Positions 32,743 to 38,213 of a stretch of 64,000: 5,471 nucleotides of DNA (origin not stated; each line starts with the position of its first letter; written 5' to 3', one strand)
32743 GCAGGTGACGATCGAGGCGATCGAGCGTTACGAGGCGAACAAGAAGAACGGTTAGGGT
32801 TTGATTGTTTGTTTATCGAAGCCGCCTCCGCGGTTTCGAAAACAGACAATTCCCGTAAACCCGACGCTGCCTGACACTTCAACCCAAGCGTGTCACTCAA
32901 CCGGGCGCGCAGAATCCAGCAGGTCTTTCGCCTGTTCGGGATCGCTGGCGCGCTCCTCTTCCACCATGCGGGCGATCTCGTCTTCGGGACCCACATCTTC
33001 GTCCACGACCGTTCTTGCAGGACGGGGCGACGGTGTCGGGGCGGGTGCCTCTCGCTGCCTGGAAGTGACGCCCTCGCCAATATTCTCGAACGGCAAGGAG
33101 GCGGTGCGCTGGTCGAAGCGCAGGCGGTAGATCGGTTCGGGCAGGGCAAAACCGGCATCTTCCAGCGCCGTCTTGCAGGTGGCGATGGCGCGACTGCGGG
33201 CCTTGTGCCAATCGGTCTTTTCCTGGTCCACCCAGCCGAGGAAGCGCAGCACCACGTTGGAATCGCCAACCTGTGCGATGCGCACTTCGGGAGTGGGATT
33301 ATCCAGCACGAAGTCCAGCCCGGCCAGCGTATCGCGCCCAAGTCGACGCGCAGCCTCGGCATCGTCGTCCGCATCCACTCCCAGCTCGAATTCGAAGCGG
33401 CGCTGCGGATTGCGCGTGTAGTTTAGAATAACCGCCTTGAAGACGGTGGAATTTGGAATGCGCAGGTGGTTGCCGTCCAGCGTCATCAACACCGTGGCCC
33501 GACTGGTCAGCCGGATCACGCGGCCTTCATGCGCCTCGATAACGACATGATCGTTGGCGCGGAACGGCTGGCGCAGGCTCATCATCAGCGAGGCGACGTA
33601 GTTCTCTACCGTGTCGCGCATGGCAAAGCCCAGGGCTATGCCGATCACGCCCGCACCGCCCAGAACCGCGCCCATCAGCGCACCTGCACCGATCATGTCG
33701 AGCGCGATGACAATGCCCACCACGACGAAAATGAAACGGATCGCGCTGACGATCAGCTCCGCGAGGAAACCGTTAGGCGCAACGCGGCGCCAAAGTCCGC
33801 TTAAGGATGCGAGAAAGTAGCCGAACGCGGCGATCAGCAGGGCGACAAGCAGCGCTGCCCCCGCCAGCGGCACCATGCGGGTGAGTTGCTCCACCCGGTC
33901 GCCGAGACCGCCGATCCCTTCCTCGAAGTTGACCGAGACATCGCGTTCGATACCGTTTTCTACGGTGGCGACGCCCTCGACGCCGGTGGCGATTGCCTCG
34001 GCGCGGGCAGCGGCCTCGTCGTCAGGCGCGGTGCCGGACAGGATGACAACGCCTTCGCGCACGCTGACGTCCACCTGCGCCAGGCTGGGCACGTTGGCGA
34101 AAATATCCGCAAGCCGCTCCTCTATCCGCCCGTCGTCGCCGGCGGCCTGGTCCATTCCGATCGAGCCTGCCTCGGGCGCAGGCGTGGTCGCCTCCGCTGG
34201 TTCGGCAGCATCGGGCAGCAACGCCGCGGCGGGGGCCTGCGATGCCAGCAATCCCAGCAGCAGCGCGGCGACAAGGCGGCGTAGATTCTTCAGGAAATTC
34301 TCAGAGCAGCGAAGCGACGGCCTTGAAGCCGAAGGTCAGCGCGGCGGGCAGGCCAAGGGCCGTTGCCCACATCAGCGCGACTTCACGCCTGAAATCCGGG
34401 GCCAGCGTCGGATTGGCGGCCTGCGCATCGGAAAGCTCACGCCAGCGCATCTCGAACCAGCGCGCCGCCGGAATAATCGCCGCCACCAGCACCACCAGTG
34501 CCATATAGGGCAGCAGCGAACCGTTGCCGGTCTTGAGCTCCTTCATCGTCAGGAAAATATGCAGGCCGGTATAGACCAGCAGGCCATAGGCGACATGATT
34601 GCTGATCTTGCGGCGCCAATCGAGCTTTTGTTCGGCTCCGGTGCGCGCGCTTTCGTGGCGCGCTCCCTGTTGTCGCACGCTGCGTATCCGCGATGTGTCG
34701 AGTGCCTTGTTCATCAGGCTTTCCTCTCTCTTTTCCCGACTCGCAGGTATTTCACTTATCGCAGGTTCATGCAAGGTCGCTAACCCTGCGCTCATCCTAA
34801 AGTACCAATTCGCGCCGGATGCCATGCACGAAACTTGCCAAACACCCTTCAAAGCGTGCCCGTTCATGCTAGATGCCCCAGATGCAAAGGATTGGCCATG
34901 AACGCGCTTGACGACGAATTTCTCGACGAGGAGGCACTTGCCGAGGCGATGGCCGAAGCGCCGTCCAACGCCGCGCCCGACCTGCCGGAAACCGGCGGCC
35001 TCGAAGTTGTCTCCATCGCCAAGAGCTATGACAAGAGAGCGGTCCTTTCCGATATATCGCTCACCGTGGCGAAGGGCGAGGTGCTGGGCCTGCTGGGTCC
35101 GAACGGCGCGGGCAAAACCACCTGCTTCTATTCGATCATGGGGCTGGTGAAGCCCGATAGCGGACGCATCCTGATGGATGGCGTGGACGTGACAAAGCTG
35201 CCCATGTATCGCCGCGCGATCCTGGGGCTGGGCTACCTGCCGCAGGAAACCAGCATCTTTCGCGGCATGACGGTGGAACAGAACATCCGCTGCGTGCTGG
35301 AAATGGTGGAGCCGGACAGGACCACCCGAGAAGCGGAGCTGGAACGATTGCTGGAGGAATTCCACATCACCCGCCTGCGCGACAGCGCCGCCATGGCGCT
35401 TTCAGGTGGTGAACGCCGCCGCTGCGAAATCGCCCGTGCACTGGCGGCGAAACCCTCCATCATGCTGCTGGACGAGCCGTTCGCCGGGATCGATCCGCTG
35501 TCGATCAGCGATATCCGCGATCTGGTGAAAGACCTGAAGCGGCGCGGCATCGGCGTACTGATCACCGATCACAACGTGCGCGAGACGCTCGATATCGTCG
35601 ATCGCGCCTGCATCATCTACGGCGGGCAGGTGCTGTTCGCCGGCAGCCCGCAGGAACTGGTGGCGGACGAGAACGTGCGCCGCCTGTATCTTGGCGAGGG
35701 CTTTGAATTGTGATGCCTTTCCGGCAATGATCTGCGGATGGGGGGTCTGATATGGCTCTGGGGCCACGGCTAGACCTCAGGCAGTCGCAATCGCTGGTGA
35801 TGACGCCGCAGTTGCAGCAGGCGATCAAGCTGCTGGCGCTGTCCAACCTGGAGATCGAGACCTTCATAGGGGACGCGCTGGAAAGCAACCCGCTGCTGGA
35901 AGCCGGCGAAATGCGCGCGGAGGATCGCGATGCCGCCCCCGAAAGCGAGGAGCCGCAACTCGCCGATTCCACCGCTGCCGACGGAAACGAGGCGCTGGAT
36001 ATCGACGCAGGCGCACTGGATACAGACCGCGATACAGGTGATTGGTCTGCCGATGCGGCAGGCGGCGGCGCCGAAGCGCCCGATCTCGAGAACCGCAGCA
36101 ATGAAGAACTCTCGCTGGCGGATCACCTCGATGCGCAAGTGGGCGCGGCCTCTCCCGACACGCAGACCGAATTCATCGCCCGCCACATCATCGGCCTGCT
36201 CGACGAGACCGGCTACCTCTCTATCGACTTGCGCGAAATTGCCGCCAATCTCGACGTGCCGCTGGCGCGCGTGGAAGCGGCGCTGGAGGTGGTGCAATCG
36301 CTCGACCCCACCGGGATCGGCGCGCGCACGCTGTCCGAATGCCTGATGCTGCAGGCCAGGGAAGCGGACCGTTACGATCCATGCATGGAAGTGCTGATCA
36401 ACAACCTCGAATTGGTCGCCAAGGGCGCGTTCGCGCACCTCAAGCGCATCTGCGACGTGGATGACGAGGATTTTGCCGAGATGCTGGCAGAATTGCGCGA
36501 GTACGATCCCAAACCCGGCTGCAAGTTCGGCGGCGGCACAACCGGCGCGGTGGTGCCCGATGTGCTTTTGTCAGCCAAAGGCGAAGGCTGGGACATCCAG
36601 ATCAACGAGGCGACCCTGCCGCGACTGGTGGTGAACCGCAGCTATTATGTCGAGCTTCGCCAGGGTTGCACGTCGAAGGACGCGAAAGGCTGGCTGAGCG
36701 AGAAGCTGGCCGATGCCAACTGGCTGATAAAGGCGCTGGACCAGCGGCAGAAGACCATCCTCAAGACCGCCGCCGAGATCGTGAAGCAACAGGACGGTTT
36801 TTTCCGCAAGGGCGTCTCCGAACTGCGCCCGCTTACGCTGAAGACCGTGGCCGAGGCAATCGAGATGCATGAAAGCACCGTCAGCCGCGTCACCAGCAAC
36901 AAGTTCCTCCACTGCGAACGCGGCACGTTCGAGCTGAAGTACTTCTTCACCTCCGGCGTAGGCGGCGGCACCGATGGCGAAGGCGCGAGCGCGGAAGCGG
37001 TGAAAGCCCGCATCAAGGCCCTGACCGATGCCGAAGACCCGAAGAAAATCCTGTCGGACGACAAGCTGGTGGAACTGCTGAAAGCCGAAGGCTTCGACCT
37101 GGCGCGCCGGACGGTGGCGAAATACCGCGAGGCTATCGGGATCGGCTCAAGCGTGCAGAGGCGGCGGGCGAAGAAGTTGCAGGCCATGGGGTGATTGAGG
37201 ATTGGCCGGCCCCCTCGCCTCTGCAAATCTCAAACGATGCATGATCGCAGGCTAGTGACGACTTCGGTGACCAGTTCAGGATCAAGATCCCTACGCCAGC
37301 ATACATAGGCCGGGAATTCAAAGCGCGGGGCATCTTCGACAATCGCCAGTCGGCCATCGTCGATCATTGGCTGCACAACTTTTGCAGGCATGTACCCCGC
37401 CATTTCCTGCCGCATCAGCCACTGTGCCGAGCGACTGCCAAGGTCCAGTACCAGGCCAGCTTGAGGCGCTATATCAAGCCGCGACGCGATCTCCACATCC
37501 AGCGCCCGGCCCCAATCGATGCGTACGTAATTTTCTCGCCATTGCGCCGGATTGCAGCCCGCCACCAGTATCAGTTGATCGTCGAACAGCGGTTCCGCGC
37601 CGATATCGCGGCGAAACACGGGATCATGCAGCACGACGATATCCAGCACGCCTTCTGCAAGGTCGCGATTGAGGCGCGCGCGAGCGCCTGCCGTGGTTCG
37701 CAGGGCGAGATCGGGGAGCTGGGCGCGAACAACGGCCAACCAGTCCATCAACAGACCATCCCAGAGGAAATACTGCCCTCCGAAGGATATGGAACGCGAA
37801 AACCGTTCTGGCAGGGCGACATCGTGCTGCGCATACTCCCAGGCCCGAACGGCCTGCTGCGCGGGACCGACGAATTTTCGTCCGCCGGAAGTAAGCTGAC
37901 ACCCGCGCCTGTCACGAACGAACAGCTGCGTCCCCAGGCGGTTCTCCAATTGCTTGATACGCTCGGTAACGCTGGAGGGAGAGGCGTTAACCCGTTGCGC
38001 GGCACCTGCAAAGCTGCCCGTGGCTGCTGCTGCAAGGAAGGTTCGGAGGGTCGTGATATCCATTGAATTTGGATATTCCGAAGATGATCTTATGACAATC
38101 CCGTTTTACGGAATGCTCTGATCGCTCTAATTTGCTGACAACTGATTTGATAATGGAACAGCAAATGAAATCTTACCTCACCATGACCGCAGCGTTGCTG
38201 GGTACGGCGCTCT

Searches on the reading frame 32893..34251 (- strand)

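Call 17: search_protein_families(library=pfam, proteins=[window:32893-34251:-], max_evalue=0.001)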
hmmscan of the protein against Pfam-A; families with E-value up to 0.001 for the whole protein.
window:32893-34251:- (452 aa): 2 families
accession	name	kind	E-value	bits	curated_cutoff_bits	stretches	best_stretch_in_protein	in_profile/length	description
PF00924.24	MS_channel_2nd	-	8.3e-15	55.1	20.2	1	213-280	1-68/68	Mechanosensitive ion channel, beta-domain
PF04972.22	BON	-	3.8e-14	53.2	27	1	39-102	1-66/69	BON domain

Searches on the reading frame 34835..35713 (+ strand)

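Call 17: search_protein_families(library=pfam, proteins=[window:34835-35713:+], max_evalue=0.001)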
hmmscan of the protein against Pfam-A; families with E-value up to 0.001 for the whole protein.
window:34835-35713:+ (292 aa): 4 families
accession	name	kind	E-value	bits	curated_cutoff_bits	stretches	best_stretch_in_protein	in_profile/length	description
PF00005.33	ABC_tran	-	4.1e-35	121.8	25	1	71-217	1-137/137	ABC transporter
PF13304.12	AAA_21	-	3.2e-08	34.4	27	1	200-247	249-299/304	AAA domain, putative AbiEii toxin, Type IV TA system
PF12399.14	BCA_ABC_TP_C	-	0.00019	21.4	25.5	1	265-290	1-26/27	Branched-chain amino acid ATP-binding cassette transporter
PF02463.25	SMC_N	-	0.00077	19.4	40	0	161-245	115-196/220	RecF/RecN/SMC N terminal domain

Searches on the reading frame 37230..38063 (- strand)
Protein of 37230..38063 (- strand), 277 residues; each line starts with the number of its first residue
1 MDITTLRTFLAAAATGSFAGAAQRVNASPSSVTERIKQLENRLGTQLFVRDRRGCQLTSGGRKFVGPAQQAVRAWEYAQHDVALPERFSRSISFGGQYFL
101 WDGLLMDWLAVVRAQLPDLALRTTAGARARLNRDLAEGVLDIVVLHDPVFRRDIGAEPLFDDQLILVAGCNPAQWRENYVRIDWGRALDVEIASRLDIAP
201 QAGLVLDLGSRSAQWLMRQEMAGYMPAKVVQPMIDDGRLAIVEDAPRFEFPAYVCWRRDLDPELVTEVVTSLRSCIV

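Call 17: search_protein_families(library=pfam, proteins=[window:37230-38063:-], max_evalue=0.001)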
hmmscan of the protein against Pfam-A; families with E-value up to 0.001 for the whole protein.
window:37230-38063:- (277 aa): 2 families
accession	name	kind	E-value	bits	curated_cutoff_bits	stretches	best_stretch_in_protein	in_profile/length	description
PF00126.33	HTH_1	-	2.7e-19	69.3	26.6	1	4-62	2-60/60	Bacterial regulatory helix-turn-helix protein, lysR family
PF03466.25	LysR_substrate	-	1.4e-15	57.7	28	1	99-272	15-204/209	LysR substrate binding domain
